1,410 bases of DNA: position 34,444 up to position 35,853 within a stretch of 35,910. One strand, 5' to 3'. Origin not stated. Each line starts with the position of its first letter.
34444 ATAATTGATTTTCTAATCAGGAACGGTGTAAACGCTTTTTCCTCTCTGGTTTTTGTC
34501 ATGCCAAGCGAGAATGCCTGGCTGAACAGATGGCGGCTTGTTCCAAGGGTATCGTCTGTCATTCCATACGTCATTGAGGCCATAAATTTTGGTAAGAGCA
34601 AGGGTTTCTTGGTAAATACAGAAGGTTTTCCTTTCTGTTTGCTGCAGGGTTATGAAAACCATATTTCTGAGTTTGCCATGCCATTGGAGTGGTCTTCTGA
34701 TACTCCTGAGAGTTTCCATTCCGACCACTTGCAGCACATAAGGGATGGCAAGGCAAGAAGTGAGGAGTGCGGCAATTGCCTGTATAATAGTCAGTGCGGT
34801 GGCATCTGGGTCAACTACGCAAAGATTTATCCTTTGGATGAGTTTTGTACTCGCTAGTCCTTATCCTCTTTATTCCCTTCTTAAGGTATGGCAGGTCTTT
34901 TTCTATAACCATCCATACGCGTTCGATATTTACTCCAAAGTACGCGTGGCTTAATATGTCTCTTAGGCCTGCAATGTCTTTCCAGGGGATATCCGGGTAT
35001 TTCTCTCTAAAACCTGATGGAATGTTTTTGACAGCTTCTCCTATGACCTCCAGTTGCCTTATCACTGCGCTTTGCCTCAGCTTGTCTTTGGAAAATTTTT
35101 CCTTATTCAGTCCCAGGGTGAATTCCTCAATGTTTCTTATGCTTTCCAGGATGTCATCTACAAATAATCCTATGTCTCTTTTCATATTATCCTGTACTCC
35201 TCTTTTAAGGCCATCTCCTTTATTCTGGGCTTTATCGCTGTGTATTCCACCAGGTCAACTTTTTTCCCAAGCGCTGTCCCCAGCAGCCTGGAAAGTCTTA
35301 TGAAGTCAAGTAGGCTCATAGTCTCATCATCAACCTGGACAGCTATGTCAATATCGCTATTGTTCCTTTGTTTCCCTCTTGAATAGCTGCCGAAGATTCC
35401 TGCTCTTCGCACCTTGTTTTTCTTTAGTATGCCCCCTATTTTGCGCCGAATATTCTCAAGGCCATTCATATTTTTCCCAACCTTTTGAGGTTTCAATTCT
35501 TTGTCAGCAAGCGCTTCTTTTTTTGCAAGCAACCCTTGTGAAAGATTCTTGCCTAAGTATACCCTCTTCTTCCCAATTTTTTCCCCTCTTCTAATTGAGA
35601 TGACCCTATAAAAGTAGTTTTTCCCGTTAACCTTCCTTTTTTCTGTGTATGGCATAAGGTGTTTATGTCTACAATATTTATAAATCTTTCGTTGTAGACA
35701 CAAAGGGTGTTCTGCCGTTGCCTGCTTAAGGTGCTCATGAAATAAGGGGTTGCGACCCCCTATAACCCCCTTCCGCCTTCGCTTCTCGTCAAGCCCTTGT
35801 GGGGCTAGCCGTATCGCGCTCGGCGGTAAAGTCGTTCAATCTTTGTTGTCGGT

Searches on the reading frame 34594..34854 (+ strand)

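Call 49: search_protein_families(library=ncbifam, proteins=[window:34594-34854:+], max_evalue=10)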
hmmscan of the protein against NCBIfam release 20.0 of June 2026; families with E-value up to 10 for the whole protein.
seq(87 aa): 4 families
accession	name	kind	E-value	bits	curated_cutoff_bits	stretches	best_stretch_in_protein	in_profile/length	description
NF038332.1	rSAM_rare_HxsC4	exception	2.1e-05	23.9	500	1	53-84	301-332/335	radical SAM protein HxsC4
TIGR04053.2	TIGR04053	equivalog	0.03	13.6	395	1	43-70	316-343/366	TIGR04053 family radical SAM/SPASM domain-containing protein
TIGR03977.1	rSAM_pair_HxsC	equivalog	0.045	12.6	267.9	1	38-72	254-289/292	His-Xaa-Ser system radical SAM maturase HxsC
TIGR04545.1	rSAM_ahbD_hemeb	equivalog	0.1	12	500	1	43-72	289-318/339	heme b synthase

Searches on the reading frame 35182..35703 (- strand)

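Call 77: search_protein_families(library=padloc, proteins=[window:35182-35700:-], max_evalue=0.001)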
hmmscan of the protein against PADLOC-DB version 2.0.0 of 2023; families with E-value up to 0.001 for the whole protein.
window:35182-35700:- (172 aa): 8 families
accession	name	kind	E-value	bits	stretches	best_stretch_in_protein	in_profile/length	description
PDLC04904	PDC-S09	-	4.6e-21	73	1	81-168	9-95/104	-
PDLC04906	PDC-S09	-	2e-20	71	1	82-167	9-94/98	-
PDLC04902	PDC-S09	-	6.2e-19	66.1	1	82-168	6-92/97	-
PDLC04905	PDC-S09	-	7.8e-14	49.8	1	82-167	6-94/101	-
PDLC04907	PDC-S09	-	6.8e-07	27.4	1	84-131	14-61/114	-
PDLC04903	PDC-S09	-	1.4e-06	26.6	1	94-140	23-69/108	-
PDLC04368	PDC-M05A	-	8e-06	23.8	1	94-154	104-162/201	-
PDLC04369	PDC-M05A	-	0.00049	17.8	1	88-124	95-130/201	-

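Call 81: search_protein_families(library=pfam, proteins=[window:35182-35703:-], max_evalue=0.01)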
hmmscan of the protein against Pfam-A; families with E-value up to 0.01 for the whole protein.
window:35182-35703:- (173 aa): 3 families
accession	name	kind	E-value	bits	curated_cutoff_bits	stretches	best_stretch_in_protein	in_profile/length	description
PF18765.7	Polbeta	-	3.1e-15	56.5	26.9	1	88-170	2-85/93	Polymerase beta, Nucleotidyltransferase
PF01909.29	NTP_transf_2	-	4.5e-13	49.9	21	1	89-168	4-89/93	Nucleotidyltransferase domain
PF22600.2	MTPAP-like_central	-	0.0051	17.3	27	1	66-129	10-70/139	Poly(A) RNA polymerase, mitochondrial-like, central palm domain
